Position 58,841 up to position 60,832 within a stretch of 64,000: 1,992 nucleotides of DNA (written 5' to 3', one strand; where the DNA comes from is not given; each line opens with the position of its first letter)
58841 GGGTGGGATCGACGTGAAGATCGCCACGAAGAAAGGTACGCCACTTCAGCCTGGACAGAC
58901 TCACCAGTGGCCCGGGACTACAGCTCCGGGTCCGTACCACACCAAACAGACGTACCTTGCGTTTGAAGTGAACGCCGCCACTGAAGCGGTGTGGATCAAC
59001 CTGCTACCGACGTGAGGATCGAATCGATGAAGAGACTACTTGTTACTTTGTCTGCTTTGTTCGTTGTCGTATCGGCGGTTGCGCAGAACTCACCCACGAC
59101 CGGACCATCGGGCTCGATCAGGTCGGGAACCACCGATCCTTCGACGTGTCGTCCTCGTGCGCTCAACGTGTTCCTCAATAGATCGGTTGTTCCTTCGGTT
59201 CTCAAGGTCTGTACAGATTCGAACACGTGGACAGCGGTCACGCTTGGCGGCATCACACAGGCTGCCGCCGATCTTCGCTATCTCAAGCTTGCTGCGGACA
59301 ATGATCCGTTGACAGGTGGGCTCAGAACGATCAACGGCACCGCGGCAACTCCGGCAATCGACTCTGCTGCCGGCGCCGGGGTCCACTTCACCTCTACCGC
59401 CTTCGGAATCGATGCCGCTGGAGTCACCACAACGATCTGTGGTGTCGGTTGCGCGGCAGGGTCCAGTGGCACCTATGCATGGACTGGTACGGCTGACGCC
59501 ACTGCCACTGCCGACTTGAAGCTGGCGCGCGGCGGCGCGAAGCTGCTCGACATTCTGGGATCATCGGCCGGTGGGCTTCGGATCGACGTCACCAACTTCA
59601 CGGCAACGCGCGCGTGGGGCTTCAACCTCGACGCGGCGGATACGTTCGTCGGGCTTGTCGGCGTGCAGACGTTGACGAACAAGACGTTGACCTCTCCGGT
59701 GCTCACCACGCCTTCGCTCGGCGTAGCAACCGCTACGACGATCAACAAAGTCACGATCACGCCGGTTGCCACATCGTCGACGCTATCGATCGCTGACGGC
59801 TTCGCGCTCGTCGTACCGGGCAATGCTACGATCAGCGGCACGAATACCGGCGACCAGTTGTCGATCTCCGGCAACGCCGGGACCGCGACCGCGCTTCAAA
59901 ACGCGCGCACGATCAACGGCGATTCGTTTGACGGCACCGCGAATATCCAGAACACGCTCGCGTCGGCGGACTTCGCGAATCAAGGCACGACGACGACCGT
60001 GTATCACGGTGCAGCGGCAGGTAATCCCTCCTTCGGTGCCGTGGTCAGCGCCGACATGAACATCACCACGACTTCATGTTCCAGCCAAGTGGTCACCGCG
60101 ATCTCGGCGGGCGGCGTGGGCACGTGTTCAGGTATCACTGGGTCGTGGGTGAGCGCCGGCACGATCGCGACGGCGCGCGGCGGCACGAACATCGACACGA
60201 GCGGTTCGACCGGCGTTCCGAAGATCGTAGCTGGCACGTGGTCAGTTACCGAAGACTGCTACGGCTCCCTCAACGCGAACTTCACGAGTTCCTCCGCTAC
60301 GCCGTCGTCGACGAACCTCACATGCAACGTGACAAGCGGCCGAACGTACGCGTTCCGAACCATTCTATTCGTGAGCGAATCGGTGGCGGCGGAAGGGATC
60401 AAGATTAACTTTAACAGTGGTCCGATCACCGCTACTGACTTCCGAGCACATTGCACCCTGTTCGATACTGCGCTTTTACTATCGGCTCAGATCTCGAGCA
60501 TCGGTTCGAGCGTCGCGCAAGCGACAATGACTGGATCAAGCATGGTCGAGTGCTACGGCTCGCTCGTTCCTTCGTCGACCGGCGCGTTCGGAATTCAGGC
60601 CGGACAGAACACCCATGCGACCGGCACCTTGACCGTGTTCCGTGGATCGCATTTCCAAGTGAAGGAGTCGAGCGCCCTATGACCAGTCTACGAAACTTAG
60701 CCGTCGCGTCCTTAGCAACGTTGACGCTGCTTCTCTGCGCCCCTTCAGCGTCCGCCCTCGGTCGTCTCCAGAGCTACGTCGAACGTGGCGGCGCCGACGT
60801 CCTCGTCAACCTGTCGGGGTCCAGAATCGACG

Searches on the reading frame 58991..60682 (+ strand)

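Call 42: search_protein_families(library=phrogs, proteins=[window:58991-60682:+], max_evalue=0.001)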
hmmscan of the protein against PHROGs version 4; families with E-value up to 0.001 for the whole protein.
window:58991-60682:+ (563 aa): 2 families
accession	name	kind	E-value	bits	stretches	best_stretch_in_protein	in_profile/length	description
phrog_6002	-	head and packaging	1.2e-11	44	1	216-297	484-564/1183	virion structural protein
phrog_1833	-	tail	2.1e-05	25.3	1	290-370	210-291/322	tail fiber protein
